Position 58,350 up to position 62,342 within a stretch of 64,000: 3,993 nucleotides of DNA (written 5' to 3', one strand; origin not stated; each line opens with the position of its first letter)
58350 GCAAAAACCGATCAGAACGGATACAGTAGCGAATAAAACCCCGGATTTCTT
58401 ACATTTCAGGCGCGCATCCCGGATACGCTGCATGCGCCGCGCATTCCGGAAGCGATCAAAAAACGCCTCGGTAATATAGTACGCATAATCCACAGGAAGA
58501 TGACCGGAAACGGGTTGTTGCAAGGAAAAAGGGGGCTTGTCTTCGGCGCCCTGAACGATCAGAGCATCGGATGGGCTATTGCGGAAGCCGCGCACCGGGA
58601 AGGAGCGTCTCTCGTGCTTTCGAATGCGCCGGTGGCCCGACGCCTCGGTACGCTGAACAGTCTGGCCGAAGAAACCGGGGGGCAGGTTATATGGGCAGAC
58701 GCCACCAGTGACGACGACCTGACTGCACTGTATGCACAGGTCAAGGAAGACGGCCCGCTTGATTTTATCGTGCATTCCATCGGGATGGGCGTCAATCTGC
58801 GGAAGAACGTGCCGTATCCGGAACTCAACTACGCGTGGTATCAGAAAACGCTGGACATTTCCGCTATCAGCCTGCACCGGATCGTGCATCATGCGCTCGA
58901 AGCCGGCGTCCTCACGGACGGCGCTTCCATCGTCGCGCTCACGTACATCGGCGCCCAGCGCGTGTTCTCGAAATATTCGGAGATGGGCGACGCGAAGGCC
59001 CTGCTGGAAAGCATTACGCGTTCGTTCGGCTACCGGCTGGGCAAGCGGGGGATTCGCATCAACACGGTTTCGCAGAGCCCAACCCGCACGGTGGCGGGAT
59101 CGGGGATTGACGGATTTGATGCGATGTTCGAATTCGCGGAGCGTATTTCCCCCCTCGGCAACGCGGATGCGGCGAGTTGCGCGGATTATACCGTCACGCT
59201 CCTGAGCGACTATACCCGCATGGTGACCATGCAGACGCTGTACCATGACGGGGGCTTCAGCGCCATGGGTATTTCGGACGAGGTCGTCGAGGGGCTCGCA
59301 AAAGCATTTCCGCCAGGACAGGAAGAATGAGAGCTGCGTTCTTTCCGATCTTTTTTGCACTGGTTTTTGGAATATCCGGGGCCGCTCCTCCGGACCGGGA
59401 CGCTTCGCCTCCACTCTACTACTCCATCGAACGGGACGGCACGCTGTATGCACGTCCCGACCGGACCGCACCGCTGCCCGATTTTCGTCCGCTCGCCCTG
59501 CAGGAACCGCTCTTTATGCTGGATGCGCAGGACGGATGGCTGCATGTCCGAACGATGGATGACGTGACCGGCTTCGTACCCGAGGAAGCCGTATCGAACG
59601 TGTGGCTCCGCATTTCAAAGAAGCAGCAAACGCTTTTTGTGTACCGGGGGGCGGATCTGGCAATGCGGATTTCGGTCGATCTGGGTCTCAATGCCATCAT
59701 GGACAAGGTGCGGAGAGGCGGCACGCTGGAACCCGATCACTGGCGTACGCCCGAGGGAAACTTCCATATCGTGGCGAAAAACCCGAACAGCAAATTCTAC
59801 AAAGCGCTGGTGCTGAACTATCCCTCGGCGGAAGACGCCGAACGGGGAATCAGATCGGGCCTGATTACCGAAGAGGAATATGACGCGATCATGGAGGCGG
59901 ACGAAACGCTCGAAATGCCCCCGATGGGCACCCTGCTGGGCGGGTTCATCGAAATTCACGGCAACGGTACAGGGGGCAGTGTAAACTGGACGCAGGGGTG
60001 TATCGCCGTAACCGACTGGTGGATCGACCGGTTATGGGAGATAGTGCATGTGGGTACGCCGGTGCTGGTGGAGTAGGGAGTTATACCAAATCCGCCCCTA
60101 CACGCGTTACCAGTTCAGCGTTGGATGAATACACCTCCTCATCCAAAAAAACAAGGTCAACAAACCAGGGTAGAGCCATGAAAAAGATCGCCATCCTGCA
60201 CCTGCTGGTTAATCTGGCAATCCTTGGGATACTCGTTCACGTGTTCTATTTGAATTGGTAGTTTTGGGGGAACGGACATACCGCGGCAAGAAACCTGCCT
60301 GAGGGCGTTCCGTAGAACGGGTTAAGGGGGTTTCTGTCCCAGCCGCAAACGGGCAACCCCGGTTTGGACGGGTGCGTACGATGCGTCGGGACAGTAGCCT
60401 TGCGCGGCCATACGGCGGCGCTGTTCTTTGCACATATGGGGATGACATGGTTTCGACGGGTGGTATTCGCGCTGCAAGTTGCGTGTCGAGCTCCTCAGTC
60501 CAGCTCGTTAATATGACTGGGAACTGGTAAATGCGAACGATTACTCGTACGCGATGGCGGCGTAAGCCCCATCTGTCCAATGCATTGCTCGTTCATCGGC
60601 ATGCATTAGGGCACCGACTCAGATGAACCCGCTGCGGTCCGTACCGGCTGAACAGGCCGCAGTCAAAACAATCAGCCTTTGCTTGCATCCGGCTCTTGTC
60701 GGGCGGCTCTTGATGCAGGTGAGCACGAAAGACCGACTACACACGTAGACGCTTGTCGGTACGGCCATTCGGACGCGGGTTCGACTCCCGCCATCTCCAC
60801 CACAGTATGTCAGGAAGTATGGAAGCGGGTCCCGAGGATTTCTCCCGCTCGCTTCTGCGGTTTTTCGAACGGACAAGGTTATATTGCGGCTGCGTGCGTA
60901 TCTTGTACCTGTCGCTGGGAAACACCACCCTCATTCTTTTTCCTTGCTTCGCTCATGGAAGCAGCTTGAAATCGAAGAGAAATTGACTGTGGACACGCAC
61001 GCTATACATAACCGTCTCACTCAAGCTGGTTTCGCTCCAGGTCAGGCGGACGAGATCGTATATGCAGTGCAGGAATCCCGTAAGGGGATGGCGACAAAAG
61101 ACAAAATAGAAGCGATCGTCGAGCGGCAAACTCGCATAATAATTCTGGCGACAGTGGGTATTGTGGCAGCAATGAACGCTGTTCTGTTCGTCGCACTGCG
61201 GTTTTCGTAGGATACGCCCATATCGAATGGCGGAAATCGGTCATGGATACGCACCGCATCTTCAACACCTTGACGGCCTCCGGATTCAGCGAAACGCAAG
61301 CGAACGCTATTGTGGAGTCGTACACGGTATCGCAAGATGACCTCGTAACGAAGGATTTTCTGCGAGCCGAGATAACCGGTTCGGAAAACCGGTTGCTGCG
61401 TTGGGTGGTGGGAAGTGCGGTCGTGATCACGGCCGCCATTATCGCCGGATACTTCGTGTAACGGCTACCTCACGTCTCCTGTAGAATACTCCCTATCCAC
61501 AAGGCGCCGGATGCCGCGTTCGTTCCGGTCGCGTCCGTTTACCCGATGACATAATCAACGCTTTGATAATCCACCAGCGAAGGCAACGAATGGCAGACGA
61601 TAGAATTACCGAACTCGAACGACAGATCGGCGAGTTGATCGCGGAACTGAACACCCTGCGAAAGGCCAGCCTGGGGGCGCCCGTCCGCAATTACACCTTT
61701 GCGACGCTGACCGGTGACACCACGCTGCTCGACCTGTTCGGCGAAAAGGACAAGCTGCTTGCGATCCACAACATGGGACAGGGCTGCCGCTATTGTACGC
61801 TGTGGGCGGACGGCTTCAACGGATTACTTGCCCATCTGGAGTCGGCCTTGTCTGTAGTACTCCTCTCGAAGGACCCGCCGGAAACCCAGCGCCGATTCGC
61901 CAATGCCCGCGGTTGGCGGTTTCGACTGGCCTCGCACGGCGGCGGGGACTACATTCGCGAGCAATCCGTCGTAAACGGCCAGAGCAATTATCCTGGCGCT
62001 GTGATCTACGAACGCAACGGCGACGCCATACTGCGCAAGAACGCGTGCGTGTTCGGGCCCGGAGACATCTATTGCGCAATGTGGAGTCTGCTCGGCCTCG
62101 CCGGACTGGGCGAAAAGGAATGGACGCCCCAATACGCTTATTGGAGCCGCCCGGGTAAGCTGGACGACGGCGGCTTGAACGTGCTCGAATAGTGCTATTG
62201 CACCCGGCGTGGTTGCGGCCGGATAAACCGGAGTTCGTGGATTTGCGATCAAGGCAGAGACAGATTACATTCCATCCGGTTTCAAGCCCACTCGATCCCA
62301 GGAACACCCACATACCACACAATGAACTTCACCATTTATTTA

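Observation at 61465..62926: Two-gene cassette flanked by diverged direct copies of an aldehyde dehydrogenase 3' end, with almost only synonymous differences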

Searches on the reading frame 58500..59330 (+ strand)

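Call 10: search_protein_families(library=pfam, proteins=[window:58500-59330:+], max_evalue=0.01)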
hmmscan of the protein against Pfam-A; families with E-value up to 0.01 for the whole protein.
window:58500-59330:+ (276 aa): 3 families
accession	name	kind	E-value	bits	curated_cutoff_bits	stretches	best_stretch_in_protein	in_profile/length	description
PF13561.12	adh_short_C2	-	7.4e-62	209.4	27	1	16-254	1-236/236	Enoyl-(Acyl carrier protein) reductase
PF00106.31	adh_short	-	1.3e-12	48.1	26.6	1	20-198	9-185/195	short chain dehydrogenase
PF12241.14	Enoyl_reductase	-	0.00025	20.9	22.1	1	133-186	128-183/236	Trans-2-enoyl-CoA reductase catalytic region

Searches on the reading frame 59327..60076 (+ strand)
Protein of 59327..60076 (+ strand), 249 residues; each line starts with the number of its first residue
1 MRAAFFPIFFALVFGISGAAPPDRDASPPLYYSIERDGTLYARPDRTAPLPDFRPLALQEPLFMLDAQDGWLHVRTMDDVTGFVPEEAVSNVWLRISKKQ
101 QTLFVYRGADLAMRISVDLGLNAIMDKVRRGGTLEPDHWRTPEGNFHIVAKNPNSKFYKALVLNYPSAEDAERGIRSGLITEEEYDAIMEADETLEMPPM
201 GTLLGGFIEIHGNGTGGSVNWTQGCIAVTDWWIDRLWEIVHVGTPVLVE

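Call 10: search_protein_families(library=pfam, proteins=[window:59327-60076:+], max_evalue=0.01)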
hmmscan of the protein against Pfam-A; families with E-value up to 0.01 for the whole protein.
window:59327-60076:+ (249 aa): 1 family
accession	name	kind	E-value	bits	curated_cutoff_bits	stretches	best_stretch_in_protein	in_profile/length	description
PF03734.19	YkuD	-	2.3e-14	54.7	23.4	1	93-248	3-146/146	L,D-transpeptidase catalytic domain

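Call 37: find_homologous_proteins(query=window:59327-60076:+, max_evalue=1e-60)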
Query window:59327-60076:+ (249 aa): 299 proteins with E <= 1e-60 among 1369 candidates; the best 120 are listed.
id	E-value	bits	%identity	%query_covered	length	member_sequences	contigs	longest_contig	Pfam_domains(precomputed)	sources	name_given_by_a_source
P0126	1.2e-162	558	96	100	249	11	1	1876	PF03734.20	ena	-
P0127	1.7e-142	492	87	97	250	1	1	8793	PF03734.20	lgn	-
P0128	8.3e-138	476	83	100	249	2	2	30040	PF03734.20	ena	-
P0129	1.7e-137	475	83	100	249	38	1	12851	PF03734.20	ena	-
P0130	8.5e-126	437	83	88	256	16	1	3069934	PF03734.20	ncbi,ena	-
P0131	1.9e-125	436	78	100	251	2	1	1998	PF03734.20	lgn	-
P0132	3.8e-124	431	76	100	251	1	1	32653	PF03734.20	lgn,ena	-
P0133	4.3e-121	421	76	99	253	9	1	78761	PF03734.20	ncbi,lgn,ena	-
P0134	5.4e-92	326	78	76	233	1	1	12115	-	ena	-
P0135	8.1e-89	316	55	97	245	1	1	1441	PF03734.20,PF06347.20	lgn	-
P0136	8.2e-89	316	61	90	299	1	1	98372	PF03734.20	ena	-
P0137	4.7e-87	310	58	90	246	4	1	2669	PF03734.20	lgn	-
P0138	9.9e-87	309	58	89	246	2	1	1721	PF03734.20,PF08239.18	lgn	-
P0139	4.9e-86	306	57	94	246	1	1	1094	PF03734.20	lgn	-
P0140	4.9e-86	306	59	90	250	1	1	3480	PF03734.20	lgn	-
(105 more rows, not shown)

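Call 38: find_encoding_contigs(protein=P0133, flank=10000, max_places=6)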
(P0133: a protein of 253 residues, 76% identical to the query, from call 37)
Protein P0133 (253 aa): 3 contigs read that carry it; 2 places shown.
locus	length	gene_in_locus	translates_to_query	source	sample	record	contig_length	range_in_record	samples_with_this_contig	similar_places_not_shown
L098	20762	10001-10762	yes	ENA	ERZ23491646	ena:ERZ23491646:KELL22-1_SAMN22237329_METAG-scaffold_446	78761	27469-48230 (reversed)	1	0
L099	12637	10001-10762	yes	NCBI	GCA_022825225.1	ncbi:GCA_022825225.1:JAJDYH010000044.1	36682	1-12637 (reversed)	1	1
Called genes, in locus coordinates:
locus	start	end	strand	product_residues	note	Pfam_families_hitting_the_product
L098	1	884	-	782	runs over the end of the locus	PF00580:UvrD-helicase, PF13245:AAA_19, PF13604:AAA_30 (faint), PF13361:UvrD_C, PF13538:UvrD_C_2, PF21196:PcrA_UvrD_tudor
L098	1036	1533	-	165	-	PF01957:NfeD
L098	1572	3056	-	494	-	PF25145:NfeD1b_N, PF24961:NfeD_membrane, PF01957:NfeD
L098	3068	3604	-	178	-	-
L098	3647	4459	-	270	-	PF00561:Abhydrolase_1, PF12697:Abhydrolase_6, PF12146:Hydrolase_4, PF00561:Abhydrolase_1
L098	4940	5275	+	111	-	PF12732:YtxH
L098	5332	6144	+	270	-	PF03883:H2O2_YaaD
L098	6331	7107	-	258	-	PF03309:Pan_kinase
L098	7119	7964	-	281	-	PF03099:BPL_LplA_LipB, PF16917:BPL_LplA_LipB_2, PF02237:BPL_C (weak)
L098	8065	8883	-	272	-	-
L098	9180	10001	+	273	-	PF00106:adh_short, PF13561:adh_short_C2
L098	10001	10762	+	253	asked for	PF03734:YkuD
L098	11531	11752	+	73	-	-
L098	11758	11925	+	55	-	-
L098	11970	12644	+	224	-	PF05988:DUF899, PF00578:AhpC-TSA (weak)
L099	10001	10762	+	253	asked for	PF03734:YkuD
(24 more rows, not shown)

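Call 39: find_encoding_contigs(protein=P0130, flank=10000, max_places=6)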
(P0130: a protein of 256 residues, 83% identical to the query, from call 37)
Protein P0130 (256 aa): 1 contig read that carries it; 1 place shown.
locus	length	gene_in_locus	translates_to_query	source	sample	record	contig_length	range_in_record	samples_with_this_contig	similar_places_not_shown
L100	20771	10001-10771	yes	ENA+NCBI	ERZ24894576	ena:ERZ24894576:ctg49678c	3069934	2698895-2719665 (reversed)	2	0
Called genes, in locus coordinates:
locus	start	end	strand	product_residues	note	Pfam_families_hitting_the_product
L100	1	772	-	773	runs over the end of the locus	PF00580:UvrD-helicase, PF13604:AAA_30 (faint), PF01443:Viral_helicase1 (faint), PF13245:AAA_19, PF13361:UvrD_C, PF13538:UvrD_C_2, PF21196:PcrA_UvrD_tudor (weak)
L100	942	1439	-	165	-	PF01957:NfeD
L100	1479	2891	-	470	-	PF25145:NfeD1b_N, PF24961:NfeD_membrane, PF01957:NfeD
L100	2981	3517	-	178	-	-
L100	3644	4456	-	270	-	PF00561:Abhydrolase_1, PF12697:Abhydrolase_6, PF12146:Hydrolase_4, PF00561:Abhydrolase_1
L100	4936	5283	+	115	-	PF12732:YtxH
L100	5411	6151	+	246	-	PF03883:H2O2_YaaD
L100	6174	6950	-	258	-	PF03309:Pan_kinase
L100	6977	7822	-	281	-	PF03099:BPL_LplA_LipB, PF16917:BPL_LplA_LipB_2, PF02237:BPL_C (faint)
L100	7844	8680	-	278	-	-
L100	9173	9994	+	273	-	PF00106:adh_short, PF13561:adh_short_C2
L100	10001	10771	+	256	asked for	PF03734:YkuD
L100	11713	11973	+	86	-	PF07798:CCDC90-like (faint)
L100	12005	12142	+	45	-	-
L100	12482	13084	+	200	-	PF05988:DUF899, PF00578:AhpC-TSA (weak)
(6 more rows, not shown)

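Call 45: find_encoding_contigs(protein=P0127, flank=10000, max_places=6)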
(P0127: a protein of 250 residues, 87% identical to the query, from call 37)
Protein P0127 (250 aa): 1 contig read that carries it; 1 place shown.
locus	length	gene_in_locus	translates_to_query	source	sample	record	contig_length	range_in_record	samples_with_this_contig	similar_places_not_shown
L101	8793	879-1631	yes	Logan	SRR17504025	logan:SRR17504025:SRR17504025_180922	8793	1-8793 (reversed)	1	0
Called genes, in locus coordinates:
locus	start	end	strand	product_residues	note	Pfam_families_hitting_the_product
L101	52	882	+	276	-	PF00106:adh_short, PF13561:adh_short_C2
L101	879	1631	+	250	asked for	PF03734:YkuD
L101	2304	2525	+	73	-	-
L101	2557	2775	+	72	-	PF07798:CCDC90-like (faint)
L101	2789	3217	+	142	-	PF00903:Glyoxalase, PF06983:3-dmu-9_3-mt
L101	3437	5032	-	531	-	PF00171:Aldedh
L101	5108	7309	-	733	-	PF01170:UPF0020 (faint), PF01555:N6_N4_Mtase, PF08241:Methyltransf_11 (faint)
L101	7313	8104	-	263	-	-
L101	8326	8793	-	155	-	?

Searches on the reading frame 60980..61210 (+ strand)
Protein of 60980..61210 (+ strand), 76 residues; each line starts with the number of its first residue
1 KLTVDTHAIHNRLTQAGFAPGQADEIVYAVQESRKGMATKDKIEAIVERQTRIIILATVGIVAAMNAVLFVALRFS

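Call 10: search_protein_families(library=pfam, proteins=[window:60980-61210:+], max_evalue=0.01)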
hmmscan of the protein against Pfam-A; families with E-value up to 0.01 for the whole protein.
window:60980-61210:+ (76 aa): 1 family
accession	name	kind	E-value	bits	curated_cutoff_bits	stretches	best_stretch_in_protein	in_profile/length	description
PF07798.16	CCDC90-like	-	0.0009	19.6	33.5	1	4-33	1-30/175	Coiled-coil domain-containing protein 90-like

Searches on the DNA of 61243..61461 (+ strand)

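Call 49: search_rna_families(sources=[L091], threshold=evalue, max_evalue=1)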
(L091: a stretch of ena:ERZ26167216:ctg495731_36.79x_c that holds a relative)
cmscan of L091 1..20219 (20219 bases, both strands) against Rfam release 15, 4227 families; matches with E-value up to 1: 1.
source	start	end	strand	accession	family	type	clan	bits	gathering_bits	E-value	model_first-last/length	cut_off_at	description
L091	13946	14049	-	RF02461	Virus_CITE_6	Cis-reg;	-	25.5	41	0.52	1-115/115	no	Blackcurrant reversion virus cap-independent translation element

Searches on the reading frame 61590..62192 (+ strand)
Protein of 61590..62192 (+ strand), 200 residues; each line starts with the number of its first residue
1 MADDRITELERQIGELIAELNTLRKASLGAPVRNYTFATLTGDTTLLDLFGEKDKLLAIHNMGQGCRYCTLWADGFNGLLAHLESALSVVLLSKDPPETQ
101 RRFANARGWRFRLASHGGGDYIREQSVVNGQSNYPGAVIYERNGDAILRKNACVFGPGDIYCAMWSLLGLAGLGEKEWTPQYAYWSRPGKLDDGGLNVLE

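Call 10: search_protein_families(library=pfam, proteins=[window:61590-62192:+], max_evalue=0.01)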
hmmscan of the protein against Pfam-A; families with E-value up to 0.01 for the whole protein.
window:61590-62192:+ (200 aa): 2 families
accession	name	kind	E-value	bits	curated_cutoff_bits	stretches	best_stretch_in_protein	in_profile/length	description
PF05988.18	DUF899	-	9.8e-19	68.3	27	1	33-186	47-219/224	Bacterial protein of unknown function (DUF899)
PF00578.27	AhpC-TSA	-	3.2e-06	27.5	26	1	39-144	12-119/124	AhpC/TSA family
